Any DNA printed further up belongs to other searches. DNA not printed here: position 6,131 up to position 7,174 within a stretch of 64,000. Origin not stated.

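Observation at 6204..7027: IS200/IS605-type element with a third, in-frame copy of its end hairpin inside the transposase gene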

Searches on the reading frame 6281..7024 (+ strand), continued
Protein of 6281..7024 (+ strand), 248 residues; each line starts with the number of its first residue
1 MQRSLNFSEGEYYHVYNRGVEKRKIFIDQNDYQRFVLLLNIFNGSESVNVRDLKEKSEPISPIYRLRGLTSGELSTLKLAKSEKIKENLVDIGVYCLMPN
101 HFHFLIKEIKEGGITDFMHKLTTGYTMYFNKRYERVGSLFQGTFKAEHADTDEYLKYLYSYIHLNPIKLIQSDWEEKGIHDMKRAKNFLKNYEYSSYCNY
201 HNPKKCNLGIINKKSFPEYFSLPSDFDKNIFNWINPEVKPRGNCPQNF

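Call 47: fold_search(model_id=the predicted structure, library=pdb)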
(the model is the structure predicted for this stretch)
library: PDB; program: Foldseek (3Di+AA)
matches with E <= 10: 695; with E <= 0.001: 19
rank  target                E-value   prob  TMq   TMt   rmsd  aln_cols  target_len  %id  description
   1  4er8_A                8.7e-06  1.00  0.44  0.64   9.4       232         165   10  Structure of the REP associates tyrosine transposase bound to a REP hairpin (released 2012-08-15)
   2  2a6m_B                1.3e-04  1.00  0.36  0.56  10.4       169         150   11  Crystal Structure of the ISHp608 Transposase (released 2005-10-25)
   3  2vic_A                1.7e-04  1.00  0.35  0.55  12.9       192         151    9  CRYSTAL STRUCTURE OF THE ISHP608 TRANSPOSASE IN COMPLEX with Left end 26- mer DNA and manganese (released 2008-02-19)
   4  2vjv_A                2.0e-04  1.00  0.35  0.65   7.4       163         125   10  Crystal structure of the IS608 transposase in complex with left end 26-mer DNA hairpin and a 6-mer DNA representing th (released 2008-02-19)
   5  2a6o_A                2.6e-04  1.00  0.35  0.55  15.8       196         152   11  Crystal Structure of the ISHp608 Transposase in Complex with Stem-loop DNA (released 2005-10-25)
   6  2xma_A                3.9e-04  1.00  0.34  0.58   6.2       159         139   12  DEINOCOCCUS RADIODURANS ISDRA2 TRANSPOSASE RIGHT END DNA COMPLEX (released 2010-10-13)
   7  2f4f_A                4.4e-04  1.00  0.30  0.53  15.3       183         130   12  Crystal structure of IS200 transposase (released 2005-12-13)
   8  2xo6_A                4.7e-04  1.00  0.34  0.60   7.6       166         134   10  DEINOCOCCUS RADIODURANS ISDRA2 TRANSPOSASE Y132F MUTANT COMPLEXED WITH LEFT END RECOGNITION AND CLEAVAGE SITE (released 2010-10-13)
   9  2vju_B                5.2e-04  1.00  0.34  0.60   8.3       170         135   10  Crystal structure of the IS608 transposase in complex with the complete Right end 35-mer DNA and manganese (released 2008-02-19)
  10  2xm3_A                5.9e-04  1.00  0.35  0.64   5.4       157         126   11  Deinococcus radiodurans ISDra2 Transposase Left end DNA complex (released 2010-10-13)
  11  2xo6_D                5.9e-04  1.00  0.34  0.61   5.1       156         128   10  DEINOCOCCUS RADIODURANS ISDRA2 TRANSPOSASE Y132F MUTANT COMPLEXED WITH LEFT END RECOGNITION AND CLEAVAGE SITE (released 2010-10-13)
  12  2a6m_A                5.9e-04  1.00  0.34  0.60   7.5       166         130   10  Crystal Structure of the ISHp608 Transposase (released 2005-10-25)
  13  2vih_B                6.6e-04  1.00  0.35  0.63  11.3       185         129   10  CRYSTAL STRUCTURE OF THE IS608 TRANSPOSASE IN COMPLEX WITH Left END 26-MER DNA (released 2008-02-19)
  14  2vju_A                6.9e-04  1.00  0.35  0.63   6.5       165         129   10  Crystal structure of the IS608 transposase in complex with the complete Right end 35-mer DNA and manganese (released 2008-02-19)
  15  2xma_B                6.9e-04  1.00  0.34  0.59   6.2       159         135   12  DEINOCOCCUS RADIODURANS ISDRA2 TRANSPOSASE RIGHT END DNA COMPLEX (released 2010-10-13)
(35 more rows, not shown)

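Call 58: find_related_loci(query=A1, collection=viral_contigs, flank=3000)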
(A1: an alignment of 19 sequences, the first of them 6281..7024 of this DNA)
Query A1 (248 aa) in viral_contigs; peptide patterns used: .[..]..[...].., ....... (x = any residue, [..] = any of these).
130 stretches matched a pattern; 1 encode a relative of the query (tblastn E <= 1e-3); 1 distinct loci.
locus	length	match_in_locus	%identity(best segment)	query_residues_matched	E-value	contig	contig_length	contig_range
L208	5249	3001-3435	30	90-219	6e-10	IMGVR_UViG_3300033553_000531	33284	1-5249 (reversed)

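Call 67: find_encoding_contigs(protein=P0009, flank=1500, max_places=1)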
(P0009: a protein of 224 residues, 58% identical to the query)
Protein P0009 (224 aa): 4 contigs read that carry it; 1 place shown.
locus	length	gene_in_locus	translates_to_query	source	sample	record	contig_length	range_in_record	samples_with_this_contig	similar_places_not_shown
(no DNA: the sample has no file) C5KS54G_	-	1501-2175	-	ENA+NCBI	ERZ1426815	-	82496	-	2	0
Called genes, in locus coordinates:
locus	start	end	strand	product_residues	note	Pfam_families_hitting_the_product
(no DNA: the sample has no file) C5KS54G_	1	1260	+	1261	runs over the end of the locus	PF01471:PG_binding_1 (faint)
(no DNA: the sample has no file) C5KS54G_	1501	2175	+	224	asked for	PF01797:Y1_Tnp (weak)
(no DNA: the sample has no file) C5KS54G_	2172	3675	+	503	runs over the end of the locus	PF00801:PKD (weak), PF18911:PKD_4, PF00932:LTD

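Call 68: find_encoding_contigs(protein=P0007, flank=1500, max_places=1)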
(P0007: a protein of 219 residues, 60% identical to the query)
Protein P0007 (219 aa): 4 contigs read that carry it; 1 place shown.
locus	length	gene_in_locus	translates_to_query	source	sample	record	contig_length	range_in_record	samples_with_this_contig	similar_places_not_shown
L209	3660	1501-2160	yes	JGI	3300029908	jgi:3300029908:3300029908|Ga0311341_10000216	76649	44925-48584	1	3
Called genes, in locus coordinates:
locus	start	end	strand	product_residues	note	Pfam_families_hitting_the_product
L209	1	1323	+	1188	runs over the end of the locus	-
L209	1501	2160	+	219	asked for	PF01797:Y1_Tnp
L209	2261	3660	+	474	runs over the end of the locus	PF00801:PKD (weak), PF18911:PKD_4 (weak), PF00932:LTD (weak)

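Call 69: list_cluster_members(proteins=[P0001])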
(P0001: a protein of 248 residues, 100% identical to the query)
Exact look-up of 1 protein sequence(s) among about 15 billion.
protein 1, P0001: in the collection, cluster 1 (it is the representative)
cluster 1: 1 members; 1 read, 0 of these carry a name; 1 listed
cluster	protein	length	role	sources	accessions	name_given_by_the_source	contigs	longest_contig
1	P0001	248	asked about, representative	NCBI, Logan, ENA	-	-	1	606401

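Call 73: search_dna_similar(query=window:6281-7024:+, collection=plasmids, mode=protein, max_rows=8)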
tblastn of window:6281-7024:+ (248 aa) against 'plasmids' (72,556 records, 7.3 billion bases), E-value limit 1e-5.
Records with a match: 7; places in all: 8; records where one place covers at least 80% of the query: 0.
Best place of each record, by identity: <60% 7.
By first word of the organism name: Rhodospirillum 2; Acetoanaerobium 1; Legionella 1; Sporomusa 1; Pseudoalteromonas 1; Iodobacter 1.
By predicted mobility (MOB-suite, as given by PLSDB): non-mobilizable 5; mobilizable 2.
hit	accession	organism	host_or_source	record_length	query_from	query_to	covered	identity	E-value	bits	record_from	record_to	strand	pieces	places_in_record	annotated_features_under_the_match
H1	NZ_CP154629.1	Acetoanaerobium noterae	cell culture,Sludge of a digestion ...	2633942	87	200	46%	33.9%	9e-11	69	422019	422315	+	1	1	none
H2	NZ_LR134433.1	Legionella adelaidensis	environmental,Cooling tower water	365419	95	174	32%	42.9%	8e-10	66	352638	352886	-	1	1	transposase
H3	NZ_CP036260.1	Sporomusa termitida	whole organism,intestinal contents of ...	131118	94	168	30%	40.0%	6e-10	66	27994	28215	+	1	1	transposase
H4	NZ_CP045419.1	Pseudoalteromonas sp. THAF3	pure culture,Surface of a polyethylene ...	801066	90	168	32%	36.7%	1e-9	66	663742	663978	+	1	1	none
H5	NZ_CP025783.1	Iodobacter fluviatilis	whole organism,Glacial lake sediment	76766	90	168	32%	35.4%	1e-8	62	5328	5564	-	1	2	transposase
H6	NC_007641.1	Rhodospirillum rubrum ATCC 11170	-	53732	90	168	32%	34.2%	6e-9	63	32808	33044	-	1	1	transposase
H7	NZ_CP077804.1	Rhodospirillum rubrum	cell culture,culture collection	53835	90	168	32%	34.2%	6e-9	63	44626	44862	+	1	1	transposase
